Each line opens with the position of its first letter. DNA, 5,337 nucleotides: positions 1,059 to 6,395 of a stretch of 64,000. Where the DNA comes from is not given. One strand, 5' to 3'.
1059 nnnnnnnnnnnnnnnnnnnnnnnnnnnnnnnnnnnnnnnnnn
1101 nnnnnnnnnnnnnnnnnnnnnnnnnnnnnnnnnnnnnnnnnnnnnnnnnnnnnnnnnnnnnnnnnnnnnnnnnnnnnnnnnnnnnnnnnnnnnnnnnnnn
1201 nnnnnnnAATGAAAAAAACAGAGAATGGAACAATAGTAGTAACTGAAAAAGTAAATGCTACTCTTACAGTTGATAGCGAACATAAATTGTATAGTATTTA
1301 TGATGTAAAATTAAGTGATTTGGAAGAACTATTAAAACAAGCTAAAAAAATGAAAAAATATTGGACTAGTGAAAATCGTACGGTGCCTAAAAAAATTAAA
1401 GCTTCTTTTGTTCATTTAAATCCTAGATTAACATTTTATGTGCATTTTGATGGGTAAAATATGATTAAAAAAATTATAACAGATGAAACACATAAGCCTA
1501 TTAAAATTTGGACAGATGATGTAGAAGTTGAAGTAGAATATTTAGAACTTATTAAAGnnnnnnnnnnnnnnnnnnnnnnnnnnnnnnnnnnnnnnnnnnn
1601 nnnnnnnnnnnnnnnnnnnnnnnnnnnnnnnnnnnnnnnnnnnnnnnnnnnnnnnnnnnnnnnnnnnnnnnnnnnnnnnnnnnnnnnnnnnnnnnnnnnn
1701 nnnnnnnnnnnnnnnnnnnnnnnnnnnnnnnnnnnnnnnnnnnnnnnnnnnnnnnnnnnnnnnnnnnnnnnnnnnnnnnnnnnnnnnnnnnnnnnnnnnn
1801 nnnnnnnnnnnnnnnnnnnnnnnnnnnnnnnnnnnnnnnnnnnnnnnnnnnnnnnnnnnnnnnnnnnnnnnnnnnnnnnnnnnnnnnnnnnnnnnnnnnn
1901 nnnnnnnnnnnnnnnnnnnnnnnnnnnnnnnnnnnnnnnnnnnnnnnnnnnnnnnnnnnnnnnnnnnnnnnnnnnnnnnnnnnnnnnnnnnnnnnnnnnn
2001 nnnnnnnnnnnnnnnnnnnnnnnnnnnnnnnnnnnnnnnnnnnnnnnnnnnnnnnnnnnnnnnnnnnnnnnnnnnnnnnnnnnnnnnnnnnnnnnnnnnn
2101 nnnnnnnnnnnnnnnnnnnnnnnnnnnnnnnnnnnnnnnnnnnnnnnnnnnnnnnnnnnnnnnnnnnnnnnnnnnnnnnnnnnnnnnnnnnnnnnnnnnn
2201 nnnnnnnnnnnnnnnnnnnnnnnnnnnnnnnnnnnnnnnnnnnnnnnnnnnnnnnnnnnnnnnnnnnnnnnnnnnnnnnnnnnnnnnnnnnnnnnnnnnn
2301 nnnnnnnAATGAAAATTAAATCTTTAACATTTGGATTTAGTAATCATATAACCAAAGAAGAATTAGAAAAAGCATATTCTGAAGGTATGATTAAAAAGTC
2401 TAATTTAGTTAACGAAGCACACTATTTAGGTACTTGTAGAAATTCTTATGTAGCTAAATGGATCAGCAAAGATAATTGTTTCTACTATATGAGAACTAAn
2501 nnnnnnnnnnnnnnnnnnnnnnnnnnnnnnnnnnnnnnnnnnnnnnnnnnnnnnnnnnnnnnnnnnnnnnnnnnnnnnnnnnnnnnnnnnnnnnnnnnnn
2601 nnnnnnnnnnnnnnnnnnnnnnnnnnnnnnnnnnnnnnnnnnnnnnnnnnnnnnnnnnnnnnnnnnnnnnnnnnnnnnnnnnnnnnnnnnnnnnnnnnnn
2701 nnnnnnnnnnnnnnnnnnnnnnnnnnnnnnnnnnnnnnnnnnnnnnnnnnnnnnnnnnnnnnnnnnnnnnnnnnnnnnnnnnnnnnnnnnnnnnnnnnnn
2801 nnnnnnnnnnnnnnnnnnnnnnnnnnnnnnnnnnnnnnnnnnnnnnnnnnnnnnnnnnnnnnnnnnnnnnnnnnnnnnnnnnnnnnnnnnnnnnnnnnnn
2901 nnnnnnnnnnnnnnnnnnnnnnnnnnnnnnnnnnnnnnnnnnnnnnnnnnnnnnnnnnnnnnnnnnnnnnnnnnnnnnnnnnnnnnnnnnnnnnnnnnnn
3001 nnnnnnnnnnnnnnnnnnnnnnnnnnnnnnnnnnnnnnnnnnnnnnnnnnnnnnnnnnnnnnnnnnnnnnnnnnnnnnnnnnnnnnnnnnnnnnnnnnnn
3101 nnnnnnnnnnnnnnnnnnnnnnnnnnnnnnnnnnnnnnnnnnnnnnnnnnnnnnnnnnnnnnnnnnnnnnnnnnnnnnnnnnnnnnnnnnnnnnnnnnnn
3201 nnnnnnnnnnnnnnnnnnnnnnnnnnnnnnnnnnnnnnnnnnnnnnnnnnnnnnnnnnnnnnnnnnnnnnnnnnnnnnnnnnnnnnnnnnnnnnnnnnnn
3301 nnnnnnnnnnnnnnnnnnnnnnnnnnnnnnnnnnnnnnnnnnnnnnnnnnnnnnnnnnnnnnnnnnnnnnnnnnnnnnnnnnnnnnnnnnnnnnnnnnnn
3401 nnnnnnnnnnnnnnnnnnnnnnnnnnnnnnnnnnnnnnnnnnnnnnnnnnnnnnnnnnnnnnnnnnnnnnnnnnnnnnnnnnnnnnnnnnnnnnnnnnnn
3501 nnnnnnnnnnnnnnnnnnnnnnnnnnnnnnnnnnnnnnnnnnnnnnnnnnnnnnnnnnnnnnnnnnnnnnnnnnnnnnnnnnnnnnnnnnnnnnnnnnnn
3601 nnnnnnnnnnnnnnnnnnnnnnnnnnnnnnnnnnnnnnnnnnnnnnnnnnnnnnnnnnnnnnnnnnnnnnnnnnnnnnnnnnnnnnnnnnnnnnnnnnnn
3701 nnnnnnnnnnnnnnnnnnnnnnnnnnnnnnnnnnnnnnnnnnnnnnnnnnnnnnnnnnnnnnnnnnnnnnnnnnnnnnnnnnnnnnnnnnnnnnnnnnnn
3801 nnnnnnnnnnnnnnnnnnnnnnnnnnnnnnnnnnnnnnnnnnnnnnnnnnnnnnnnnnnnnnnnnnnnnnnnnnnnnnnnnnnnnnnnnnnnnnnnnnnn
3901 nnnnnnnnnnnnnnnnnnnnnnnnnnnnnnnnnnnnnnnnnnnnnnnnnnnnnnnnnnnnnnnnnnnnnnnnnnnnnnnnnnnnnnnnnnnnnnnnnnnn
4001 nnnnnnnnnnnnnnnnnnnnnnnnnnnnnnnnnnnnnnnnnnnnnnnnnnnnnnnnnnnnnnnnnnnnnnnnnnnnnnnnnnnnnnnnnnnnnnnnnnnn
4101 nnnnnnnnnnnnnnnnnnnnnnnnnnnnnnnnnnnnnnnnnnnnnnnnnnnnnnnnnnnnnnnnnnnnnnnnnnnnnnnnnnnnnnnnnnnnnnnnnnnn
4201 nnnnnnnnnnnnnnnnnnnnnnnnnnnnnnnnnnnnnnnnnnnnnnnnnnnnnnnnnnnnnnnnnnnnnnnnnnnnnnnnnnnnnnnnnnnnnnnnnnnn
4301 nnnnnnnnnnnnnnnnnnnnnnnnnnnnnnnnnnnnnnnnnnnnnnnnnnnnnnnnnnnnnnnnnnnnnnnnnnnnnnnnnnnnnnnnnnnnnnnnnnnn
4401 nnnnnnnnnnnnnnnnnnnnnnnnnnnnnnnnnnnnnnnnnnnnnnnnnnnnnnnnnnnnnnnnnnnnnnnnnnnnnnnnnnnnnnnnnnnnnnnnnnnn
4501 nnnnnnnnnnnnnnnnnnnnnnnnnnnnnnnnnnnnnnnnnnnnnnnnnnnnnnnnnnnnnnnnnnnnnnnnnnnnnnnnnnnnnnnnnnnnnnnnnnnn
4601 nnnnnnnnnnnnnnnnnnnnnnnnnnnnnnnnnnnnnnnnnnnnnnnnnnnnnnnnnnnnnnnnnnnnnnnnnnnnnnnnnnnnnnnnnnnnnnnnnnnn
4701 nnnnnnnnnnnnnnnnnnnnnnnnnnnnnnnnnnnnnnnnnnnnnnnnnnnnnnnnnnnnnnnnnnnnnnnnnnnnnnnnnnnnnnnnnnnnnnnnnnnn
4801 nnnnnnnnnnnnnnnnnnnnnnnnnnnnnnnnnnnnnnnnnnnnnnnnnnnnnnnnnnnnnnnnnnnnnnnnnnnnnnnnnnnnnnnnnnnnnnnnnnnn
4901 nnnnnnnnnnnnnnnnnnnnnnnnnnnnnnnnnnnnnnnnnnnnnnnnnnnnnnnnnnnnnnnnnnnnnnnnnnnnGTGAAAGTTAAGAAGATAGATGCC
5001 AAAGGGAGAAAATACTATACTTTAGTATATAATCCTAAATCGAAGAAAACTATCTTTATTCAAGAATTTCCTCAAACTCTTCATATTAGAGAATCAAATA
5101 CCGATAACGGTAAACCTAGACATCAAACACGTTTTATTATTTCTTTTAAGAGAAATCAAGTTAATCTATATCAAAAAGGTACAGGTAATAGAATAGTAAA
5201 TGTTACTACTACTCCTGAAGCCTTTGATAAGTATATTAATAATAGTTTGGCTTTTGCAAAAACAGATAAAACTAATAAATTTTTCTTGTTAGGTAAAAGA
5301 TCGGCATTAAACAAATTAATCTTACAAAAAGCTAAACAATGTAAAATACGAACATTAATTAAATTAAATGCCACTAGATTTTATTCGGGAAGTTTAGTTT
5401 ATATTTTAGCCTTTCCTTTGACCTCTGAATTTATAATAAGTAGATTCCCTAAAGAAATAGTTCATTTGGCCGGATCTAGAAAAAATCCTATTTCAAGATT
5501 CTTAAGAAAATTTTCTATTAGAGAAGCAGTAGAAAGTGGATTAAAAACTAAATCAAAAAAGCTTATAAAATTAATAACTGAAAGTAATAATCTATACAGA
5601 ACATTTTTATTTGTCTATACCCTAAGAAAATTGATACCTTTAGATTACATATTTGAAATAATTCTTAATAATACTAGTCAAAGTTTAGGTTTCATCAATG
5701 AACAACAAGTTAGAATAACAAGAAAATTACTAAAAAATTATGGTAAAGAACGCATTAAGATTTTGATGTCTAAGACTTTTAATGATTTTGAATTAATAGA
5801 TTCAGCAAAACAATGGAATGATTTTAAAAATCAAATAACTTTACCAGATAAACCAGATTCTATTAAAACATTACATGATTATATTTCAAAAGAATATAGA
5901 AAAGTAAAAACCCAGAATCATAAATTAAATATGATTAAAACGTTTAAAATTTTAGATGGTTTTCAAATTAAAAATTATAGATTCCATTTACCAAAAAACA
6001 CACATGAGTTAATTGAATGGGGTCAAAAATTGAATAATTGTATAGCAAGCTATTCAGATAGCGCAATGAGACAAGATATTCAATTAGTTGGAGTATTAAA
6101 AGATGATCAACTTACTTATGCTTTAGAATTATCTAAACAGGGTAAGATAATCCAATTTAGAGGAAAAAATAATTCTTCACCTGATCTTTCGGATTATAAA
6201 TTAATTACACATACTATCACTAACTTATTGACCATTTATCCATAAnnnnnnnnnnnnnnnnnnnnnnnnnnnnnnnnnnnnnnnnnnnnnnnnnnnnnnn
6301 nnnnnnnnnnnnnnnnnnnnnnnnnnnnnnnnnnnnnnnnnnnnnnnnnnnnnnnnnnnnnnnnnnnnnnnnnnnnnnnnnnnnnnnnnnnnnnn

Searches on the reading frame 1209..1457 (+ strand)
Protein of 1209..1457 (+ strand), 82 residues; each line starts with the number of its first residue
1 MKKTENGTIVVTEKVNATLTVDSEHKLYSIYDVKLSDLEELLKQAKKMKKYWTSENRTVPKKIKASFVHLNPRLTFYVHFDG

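Call 9: search_protein_families(library=phrogs, proteins=[window:1209-1457:+])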
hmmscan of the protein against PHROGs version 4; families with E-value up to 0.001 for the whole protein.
window:1209-1457:+ (82 aa): 0 families

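Call 17: search_protein_families(library=pfam, proteins=[window:1209-1457:+], max_evalue=1)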
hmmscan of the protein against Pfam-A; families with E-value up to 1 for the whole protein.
window:1209-1457:+ (82 aa): 0 families

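Call 74: find_related_loci(query=window:1209-1454:+, collection=viral_contigs, flank=5000)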
Query window:1209-1454:+ (82 aa) in viral_contigs; peptide patterns used: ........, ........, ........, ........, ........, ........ (x = any residue, [..] = any of these).
10 stretches matched a pattern, but none encodes a relative of the query by tblastn (E <= 1e-3).
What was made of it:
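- Tried and rejected: ORF 1209-1457 has no relatives in viral_contigs (call 74).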

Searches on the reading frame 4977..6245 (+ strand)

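Call 8: search_protein_families(library=pfam, proteins=[window:4977-6245:+])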
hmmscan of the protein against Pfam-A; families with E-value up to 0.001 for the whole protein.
window:4977-6245:+ (422 aa): 1 family
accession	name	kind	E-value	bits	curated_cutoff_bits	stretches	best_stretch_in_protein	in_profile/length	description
PF14284.11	PcfJ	-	6.7e-18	65.3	25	1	292-402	23-138/147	PcfJ-like protein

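Call 9: search_protein_families(library=phrogs, proteins=[window:4977-6245:+])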
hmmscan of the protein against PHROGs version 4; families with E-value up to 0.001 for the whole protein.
window:4977-6245:+ (422 aa): 5 families
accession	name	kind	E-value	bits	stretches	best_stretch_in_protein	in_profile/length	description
phrog_16315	-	unknown function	1.2e-15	58.2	1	245-390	339-485/532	-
phrog_3169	-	unknown function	1.9e-12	48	1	293-408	337-457/474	-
phrog_7484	-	unknown function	1.5e-11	44.7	1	292-402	312-428/450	-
phrog_9653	-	unknown function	5.7e-08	33.3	1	293-400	240-349/373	-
phrog_8470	-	unknown function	4.1e-07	30.2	1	293-408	416-542/567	-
